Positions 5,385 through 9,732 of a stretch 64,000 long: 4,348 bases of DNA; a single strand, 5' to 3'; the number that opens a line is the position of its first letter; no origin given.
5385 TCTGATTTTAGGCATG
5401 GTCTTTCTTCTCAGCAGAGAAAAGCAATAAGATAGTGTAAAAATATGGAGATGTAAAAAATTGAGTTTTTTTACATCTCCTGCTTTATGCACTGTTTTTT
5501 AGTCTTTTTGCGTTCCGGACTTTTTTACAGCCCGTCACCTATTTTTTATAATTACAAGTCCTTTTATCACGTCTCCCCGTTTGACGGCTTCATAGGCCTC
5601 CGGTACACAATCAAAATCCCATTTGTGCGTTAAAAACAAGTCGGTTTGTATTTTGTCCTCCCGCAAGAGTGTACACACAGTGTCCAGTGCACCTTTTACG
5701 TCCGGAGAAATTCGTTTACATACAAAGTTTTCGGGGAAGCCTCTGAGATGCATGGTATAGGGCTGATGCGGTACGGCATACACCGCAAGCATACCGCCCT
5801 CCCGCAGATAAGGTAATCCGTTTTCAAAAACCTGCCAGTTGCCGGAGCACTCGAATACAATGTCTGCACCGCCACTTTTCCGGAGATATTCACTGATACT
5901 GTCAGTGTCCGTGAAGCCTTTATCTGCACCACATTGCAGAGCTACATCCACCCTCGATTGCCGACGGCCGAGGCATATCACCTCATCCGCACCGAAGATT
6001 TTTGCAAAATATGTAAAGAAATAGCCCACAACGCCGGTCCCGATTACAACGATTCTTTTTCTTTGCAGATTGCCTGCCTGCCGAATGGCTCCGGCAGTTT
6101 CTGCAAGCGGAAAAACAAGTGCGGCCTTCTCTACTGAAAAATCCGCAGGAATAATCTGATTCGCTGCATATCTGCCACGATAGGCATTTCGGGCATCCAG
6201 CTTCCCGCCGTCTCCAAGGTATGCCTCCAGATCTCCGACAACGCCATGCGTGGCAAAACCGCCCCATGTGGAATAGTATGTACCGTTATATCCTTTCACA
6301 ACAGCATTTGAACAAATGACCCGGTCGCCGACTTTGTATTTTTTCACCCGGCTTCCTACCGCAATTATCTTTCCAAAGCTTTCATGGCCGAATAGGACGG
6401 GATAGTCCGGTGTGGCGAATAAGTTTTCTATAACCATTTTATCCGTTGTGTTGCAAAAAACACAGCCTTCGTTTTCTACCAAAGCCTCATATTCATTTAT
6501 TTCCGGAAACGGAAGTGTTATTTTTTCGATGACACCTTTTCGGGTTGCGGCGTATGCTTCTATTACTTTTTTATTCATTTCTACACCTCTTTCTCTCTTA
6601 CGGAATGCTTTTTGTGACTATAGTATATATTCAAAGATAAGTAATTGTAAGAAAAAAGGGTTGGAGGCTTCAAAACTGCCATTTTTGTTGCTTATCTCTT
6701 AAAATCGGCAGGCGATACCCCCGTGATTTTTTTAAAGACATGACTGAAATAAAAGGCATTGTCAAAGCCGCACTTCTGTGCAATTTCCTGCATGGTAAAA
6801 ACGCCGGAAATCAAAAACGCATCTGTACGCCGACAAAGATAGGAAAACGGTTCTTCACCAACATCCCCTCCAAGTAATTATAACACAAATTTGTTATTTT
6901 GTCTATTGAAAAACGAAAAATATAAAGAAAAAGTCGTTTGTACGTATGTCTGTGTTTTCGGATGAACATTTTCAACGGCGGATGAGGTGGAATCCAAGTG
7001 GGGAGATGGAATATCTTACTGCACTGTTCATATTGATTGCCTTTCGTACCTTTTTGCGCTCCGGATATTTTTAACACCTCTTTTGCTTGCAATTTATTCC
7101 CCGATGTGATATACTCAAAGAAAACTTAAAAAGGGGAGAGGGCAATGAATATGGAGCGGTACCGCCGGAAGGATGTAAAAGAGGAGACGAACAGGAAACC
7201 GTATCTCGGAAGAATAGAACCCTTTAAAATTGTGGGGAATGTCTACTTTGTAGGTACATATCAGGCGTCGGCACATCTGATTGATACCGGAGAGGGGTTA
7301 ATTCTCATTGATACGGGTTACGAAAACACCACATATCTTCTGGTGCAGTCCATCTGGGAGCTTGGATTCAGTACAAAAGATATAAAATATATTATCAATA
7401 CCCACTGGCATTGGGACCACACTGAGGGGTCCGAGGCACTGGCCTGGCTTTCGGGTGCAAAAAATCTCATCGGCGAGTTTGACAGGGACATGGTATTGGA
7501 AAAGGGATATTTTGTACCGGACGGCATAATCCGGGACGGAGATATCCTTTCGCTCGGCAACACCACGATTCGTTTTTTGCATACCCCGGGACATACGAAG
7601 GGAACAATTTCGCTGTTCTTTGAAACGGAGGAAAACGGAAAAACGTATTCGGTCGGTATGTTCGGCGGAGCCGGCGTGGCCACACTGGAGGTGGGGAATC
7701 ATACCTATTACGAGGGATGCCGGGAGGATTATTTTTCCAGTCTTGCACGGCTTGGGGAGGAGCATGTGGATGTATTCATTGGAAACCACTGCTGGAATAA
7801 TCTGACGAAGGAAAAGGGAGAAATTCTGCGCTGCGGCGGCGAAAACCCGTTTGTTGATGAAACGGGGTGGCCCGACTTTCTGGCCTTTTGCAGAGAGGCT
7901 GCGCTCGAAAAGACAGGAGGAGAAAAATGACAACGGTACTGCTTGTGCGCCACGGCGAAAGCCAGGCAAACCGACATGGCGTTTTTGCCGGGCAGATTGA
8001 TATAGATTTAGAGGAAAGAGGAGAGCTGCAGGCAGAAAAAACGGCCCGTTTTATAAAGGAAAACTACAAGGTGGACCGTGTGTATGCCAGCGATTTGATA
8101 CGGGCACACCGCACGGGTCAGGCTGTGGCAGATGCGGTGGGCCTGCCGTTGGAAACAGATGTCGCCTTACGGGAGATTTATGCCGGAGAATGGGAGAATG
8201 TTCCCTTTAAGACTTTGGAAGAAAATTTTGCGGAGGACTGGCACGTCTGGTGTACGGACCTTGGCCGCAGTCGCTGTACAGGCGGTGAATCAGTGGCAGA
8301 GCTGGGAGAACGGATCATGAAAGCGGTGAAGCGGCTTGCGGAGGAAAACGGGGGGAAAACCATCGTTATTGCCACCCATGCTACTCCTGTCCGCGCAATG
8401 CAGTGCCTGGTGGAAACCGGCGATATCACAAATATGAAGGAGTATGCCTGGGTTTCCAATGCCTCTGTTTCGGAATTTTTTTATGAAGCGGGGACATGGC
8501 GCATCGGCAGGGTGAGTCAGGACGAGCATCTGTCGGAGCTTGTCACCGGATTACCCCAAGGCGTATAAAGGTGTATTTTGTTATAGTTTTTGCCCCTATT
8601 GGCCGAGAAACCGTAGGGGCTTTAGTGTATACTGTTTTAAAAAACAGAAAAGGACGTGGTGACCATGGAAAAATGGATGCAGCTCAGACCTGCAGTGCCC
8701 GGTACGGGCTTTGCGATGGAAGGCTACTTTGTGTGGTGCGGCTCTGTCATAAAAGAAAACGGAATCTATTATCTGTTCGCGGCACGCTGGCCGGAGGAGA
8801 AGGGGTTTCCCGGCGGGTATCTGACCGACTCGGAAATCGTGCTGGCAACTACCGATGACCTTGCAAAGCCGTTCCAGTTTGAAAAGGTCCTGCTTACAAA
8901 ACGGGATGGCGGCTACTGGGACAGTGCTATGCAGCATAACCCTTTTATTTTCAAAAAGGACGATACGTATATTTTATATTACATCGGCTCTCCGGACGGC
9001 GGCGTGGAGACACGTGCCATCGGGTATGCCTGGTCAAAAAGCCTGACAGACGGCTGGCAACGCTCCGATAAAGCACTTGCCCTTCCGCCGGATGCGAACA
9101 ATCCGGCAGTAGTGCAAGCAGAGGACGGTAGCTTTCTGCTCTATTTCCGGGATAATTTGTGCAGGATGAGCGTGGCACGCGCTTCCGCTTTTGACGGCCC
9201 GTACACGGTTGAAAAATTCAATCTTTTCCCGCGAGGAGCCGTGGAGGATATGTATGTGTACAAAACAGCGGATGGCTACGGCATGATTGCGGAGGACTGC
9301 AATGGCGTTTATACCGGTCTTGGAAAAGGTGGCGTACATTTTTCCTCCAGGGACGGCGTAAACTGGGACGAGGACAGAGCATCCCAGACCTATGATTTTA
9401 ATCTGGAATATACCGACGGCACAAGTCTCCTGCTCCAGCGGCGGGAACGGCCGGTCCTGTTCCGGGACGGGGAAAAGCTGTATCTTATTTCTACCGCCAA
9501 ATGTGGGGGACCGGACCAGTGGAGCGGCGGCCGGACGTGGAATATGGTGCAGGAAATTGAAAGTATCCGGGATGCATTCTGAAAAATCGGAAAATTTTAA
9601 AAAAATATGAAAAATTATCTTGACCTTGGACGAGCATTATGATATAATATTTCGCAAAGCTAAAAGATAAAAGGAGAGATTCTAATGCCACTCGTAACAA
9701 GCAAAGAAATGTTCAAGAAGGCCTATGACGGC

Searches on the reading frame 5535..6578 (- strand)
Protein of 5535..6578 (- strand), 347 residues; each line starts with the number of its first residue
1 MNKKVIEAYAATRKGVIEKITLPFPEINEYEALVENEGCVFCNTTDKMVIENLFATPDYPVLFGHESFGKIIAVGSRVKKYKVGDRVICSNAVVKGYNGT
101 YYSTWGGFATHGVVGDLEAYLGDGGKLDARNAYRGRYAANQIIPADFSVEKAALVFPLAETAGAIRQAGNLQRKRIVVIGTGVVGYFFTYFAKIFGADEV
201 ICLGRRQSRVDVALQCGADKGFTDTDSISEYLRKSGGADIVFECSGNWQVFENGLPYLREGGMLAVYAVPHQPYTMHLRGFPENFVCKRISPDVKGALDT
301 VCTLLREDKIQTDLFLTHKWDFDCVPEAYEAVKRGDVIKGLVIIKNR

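Call 51: search_protein_families(library=pfam, proteins=[window:5535-6578:-], max_evalue=0.001)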
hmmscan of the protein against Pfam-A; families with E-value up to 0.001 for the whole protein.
window:5535-6578:- (347 aa): 4 families
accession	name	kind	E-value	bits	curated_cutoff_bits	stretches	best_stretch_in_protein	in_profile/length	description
PF00107.32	ADH_zinc_N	-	7.8e-16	58.6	31.8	1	184-279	2-100/129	Zinc-binding dehydrogenase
PF08240.17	ADH_N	-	3.1e-11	43.9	23.5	1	30-113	3-93/104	Alcohol dehydrogenase GroES-like domain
PF16912.11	Glu_dehyd_C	-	1.6e-07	31.5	34.9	1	159-272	17-134/211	Glucose dehydrogenase C-terminus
PF13602.12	ADH_zinc_N_2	-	0.00051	21.4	27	0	223-336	15-127/134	Zinc-binding dehydrogenase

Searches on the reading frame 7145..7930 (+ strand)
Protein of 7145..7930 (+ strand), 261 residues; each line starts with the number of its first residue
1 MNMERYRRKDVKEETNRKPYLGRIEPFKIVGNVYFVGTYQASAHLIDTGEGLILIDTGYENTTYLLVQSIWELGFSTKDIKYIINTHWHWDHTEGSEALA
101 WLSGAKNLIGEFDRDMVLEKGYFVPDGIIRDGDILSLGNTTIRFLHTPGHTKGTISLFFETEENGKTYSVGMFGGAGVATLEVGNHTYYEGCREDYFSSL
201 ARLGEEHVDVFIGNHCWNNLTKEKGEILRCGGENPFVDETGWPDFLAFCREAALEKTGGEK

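Call 51: search_protein_families(library=pfam, proteins=[window:7145-7930:+], max_evalue=0.001)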
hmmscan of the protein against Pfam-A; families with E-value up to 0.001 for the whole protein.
window:7145-7930:+ (261 aa): 1 family
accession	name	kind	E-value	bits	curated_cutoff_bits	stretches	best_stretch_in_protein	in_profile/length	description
PF00753.33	Lactamase_B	-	1.2e-17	64.9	22.7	1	37-160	2-140/196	Metallo-beta-lactamase superfamily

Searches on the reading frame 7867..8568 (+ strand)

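Call 51: search_protein_families(library=pfam, proteins=[window:7867-8568:+], max_evalue=0.001)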
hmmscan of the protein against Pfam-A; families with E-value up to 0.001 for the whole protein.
window:7867-8568:+ (233 aa): 1 family
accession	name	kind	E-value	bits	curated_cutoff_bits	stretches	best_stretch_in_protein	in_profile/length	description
PF00300.27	His_Phos_1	-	1.2e-50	172.3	21.7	1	24-216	1-191/194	Histidine phosphatase superfamily (branch 1)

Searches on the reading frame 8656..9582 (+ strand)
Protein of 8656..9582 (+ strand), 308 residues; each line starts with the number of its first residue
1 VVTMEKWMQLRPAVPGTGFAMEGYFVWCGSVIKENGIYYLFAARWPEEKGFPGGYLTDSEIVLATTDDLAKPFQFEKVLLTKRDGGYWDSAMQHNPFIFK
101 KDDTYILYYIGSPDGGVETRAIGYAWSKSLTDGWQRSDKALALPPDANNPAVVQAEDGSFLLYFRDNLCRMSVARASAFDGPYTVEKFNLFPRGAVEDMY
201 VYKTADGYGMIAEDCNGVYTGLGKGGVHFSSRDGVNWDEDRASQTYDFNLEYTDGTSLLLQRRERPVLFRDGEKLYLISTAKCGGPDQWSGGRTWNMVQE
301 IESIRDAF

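Call 51: search_protein_families(library=pfam, proteins=[window:8656-9582:+], max_evalue=0.001)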
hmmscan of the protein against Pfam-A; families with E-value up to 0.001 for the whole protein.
window:8656-9582:+ (308 aa): 1 family
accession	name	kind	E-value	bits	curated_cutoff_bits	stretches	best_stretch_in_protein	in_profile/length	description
PF04616.20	Glyco_hydro_43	-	3.1e-05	23.9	32.2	0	32-136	127-223/288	Glycosyl hydrolases family 43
